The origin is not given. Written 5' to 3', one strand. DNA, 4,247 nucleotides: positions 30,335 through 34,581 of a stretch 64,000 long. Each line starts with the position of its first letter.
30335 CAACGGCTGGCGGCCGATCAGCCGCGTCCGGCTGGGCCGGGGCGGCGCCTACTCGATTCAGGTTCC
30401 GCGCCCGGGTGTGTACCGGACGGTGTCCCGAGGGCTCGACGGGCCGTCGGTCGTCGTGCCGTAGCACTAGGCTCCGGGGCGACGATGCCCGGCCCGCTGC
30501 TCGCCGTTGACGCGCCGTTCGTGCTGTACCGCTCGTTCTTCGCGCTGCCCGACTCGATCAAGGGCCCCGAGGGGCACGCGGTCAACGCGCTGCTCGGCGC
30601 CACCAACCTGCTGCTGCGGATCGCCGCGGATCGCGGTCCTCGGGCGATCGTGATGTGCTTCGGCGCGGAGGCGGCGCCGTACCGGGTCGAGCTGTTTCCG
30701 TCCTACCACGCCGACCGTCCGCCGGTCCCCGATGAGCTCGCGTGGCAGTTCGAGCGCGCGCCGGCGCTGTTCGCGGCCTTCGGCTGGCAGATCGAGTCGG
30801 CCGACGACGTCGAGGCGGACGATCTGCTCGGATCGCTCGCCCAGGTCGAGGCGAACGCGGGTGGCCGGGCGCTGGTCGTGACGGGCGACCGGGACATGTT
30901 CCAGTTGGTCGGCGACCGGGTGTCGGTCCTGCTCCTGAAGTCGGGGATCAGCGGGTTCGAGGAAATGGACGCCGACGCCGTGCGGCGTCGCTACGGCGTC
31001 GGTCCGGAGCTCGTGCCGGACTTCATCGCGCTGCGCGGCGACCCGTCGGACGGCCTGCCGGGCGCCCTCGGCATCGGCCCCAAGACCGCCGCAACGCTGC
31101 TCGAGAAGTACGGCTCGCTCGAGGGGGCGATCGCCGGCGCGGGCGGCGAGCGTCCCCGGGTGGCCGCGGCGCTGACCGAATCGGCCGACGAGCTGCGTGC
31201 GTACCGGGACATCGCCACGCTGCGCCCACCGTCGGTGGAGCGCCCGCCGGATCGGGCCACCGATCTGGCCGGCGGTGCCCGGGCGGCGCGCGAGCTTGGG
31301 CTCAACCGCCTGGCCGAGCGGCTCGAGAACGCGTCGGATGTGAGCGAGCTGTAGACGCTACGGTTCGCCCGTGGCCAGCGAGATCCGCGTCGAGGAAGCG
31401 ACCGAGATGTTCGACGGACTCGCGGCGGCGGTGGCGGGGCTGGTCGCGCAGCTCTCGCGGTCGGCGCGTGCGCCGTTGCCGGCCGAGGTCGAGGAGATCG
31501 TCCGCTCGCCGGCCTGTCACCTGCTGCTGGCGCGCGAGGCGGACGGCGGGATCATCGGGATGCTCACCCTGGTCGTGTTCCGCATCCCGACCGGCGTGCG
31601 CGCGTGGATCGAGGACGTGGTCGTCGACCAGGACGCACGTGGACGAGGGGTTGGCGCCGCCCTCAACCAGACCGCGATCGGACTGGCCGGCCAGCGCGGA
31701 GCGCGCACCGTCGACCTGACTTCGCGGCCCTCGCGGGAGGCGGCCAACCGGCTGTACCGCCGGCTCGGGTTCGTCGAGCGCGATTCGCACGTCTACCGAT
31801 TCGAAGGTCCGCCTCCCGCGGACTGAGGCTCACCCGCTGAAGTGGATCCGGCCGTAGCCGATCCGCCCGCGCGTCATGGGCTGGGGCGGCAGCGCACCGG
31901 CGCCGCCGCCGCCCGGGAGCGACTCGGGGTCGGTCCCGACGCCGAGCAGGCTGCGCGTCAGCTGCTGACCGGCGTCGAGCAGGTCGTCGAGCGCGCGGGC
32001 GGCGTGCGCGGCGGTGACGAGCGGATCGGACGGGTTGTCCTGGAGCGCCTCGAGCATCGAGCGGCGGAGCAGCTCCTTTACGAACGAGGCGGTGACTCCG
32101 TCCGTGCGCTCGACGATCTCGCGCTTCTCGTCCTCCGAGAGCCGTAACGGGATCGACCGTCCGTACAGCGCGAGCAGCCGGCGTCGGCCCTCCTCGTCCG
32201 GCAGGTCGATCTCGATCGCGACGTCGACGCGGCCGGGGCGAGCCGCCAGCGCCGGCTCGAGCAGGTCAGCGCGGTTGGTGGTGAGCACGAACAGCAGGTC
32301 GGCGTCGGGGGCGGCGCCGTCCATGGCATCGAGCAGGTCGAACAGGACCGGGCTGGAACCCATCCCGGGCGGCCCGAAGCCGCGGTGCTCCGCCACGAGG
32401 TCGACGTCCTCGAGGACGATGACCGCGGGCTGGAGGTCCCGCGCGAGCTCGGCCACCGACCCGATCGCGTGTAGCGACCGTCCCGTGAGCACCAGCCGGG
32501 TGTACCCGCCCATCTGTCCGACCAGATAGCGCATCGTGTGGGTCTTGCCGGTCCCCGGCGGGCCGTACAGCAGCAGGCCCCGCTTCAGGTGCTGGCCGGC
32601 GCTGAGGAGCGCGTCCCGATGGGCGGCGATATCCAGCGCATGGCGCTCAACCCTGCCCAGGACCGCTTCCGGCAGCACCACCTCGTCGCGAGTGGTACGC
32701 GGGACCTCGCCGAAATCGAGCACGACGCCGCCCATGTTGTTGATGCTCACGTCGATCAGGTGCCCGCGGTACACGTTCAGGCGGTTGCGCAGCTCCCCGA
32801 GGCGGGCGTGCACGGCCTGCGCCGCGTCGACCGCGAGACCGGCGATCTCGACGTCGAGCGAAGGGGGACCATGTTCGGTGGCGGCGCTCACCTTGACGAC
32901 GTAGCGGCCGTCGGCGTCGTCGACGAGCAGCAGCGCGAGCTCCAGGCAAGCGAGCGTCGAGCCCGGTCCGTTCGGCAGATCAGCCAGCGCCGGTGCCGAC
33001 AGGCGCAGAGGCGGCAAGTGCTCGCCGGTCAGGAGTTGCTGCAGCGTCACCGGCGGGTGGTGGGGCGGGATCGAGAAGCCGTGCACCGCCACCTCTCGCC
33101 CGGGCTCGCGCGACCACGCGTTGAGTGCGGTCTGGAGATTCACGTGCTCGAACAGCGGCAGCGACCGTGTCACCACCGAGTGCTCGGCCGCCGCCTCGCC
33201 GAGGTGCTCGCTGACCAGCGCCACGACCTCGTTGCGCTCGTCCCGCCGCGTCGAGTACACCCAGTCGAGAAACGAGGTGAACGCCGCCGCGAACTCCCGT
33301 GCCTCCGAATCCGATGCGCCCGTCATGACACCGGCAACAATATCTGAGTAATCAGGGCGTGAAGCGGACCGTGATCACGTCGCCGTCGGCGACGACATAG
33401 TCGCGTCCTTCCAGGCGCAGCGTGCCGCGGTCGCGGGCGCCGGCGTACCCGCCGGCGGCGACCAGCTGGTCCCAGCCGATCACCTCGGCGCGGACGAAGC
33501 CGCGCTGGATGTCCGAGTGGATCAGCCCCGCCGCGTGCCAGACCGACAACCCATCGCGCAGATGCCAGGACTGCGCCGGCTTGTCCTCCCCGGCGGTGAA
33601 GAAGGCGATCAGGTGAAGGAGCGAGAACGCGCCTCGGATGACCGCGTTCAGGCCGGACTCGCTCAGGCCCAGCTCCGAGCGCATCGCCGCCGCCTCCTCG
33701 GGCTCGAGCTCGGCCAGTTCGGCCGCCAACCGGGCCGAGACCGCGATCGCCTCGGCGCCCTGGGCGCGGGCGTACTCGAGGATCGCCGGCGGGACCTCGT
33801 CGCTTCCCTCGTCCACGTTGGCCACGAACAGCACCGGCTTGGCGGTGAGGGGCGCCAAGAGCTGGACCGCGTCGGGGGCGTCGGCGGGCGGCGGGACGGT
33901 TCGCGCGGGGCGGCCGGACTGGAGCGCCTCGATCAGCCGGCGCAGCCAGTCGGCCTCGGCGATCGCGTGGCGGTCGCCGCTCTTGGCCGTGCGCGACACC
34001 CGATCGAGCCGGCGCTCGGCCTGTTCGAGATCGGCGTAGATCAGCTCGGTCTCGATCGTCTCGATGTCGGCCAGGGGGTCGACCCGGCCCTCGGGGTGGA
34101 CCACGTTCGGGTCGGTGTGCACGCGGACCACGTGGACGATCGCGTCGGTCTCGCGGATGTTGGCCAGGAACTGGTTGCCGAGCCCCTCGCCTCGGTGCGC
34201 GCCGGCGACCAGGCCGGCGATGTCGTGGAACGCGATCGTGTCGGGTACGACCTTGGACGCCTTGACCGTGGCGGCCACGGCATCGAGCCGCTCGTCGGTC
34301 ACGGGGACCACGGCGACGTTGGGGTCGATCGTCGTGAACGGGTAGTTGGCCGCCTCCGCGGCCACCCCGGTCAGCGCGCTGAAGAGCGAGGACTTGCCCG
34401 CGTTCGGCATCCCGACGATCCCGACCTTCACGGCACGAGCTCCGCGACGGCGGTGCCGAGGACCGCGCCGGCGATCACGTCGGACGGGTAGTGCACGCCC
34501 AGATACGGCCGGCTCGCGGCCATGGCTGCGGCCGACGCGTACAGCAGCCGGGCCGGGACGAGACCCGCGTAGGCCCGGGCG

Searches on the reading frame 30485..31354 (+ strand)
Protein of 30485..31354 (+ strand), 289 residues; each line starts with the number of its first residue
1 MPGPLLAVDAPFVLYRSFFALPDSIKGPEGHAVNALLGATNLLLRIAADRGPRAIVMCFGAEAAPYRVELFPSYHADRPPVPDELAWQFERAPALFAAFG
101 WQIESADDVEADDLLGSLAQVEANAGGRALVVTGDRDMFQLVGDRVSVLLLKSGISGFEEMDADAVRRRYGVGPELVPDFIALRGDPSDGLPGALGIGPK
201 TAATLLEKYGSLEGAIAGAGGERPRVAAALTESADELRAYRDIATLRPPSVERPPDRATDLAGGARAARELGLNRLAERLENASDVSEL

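Call 24: search_protein_families(library=ncbifam, proteins=[window:30485-31354:+], max_evalue=1e-10)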
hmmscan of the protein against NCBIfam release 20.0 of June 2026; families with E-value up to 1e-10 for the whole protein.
window:30485-31354:+ (289 aa): 6 families
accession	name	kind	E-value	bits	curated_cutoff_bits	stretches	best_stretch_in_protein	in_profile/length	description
NF004397.1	PRK05755.1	equivalog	4.2e-60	204.2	720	1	5-247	3-243/889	DNA polymerase I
TIGR00593.1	pola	equivalog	1.1e-57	196.1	600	1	5-247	1-244/890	DNA polymerase I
NF011547.0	PRK14976.1-4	equivalog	7e-40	137.1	305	1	6-247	5-250/291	5'-3' exonuclease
NF011545.0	PRK14976.1-2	equivalog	9.4e-33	113.7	434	1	4-214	8-214/287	5'-3' exonuclease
NF007017.0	PRK09482.1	equivalog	1.5e-27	96.8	261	1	41-247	36-240/257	flap endonuclease Xni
NF011546.0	PRK14976.1-3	equivalog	2.2e-26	92.8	347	1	4-247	4-252/297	5'-3' exonuclease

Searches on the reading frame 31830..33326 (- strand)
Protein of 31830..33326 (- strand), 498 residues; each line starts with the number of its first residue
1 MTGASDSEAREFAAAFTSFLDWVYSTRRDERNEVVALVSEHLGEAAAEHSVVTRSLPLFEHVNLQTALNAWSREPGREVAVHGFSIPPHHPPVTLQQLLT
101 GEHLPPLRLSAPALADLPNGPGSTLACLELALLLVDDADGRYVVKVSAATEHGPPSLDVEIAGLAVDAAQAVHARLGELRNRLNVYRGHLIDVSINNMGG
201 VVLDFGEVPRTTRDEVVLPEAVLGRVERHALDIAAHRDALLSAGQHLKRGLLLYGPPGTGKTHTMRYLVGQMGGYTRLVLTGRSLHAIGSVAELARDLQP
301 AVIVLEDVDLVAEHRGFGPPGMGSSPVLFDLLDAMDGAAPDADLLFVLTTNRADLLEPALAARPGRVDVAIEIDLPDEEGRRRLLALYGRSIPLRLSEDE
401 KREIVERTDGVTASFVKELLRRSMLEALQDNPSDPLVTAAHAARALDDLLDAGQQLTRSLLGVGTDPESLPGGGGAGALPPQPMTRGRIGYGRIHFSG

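Call 24: search_protein_families(library=ncbifam, proteins=[window:31830-33326:-], max_evalue=1e-10)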
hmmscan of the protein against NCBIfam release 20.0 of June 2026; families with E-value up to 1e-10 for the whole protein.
window:31830-33326:- (498 aa): 9 families
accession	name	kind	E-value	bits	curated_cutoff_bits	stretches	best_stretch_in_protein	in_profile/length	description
TIGR01243.1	CDC48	subfamily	1.7e-24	86.1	802.65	1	238-429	477-674/733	CDC48 family AAA ATPase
NF003069.1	PRK03992.1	subfamily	7.3e-23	81.3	500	1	246-432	163-357/379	proteasome-activating nucleotidase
TIGR01242.2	TIGR01242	subfamily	7.7e-22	77.8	500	1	248-449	148-355/362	proteasome-activating nucleotidase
TIGR01241.2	FtsH_fam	equivalog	2.5e-21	76.1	600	1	243-432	190-387/598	ATP-dependent zinc metalloprotease FtsH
NF047747.1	PrtsmActNtasePan2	equivalog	2.6e-19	69.7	700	1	242-445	179-388/397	proteasome-activating nucleotidase Pan2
NF047748.1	PrtsmActNtasePan1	equivalog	1.4e-18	67.1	750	1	243-432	177-374/405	proteasome-activating nucleotidase Pan1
NF042959.1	IteA_antiphage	equivalog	6.9e-17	61.6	510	1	208-428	86-305/367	anti-phage ATPase IteA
NF008004.0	PRK10733.1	equivalog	7.2e-16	57.3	1008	1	244-425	181-370/644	ATP-dependent zinc metalloprotease FtsH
TIGR03689.1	pup_AAA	equivalog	8.7e-15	54.4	504.75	0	292-398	282-390/512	proteasome ATPase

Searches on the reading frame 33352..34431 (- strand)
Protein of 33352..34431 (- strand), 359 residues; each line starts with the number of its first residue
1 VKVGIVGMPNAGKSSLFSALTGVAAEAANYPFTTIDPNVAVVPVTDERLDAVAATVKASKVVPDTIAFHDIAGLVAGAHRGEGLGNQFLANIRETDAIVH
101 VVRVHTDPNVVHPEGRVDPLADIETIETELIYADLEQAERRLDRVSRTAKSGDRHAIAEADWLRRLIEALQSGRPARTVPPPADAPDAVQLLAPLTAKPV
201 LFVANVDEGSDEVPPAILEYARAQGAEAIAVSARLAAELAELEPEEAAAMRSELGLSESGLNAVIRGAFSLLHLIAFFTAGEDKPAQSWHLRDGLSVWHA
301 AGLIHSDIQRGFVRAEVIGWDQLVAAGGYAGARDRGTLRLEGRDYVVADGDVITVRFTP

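Call 24: search_protein_families(library=ncbifam, proteins=[window:33352-34431:-], max_evalue=1e-10)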
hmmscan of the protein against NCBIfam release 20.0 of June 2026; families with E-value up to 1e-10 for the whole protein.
window:33352-34431:- (359 aa): 6 families
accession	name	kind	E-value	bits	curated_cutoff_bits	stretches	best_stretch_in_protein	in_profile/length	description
TIGR00092.1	TIGR00092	equivalog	5.7e-111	371.2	279.2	1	2-357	4-366/368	redox-regulated ATPase YchF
NF007171.0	PRK09602.1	subfamily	2.7e-36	125.3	387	1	1-155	3-167/397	YchF-related putative GTPase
NF008955.0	PRK12297.1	equivalog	9e-24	84.2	406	1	3-132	162-268/429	GTPase ObgE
NF008956.1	PRK12299.1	equivalog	3.7e-23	82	300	1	2-131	160-261/327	GTPase ObgE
TIGR02729.1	Obg_CgtA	equivalog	5.9e-23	81.4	280.25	1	2-131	159-265/329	Obg family GTPase CgtA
NF008954.1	PRK12296.1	equivalog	7.4e-22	77.4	377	1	3-136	162-273/470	GTPase ObgE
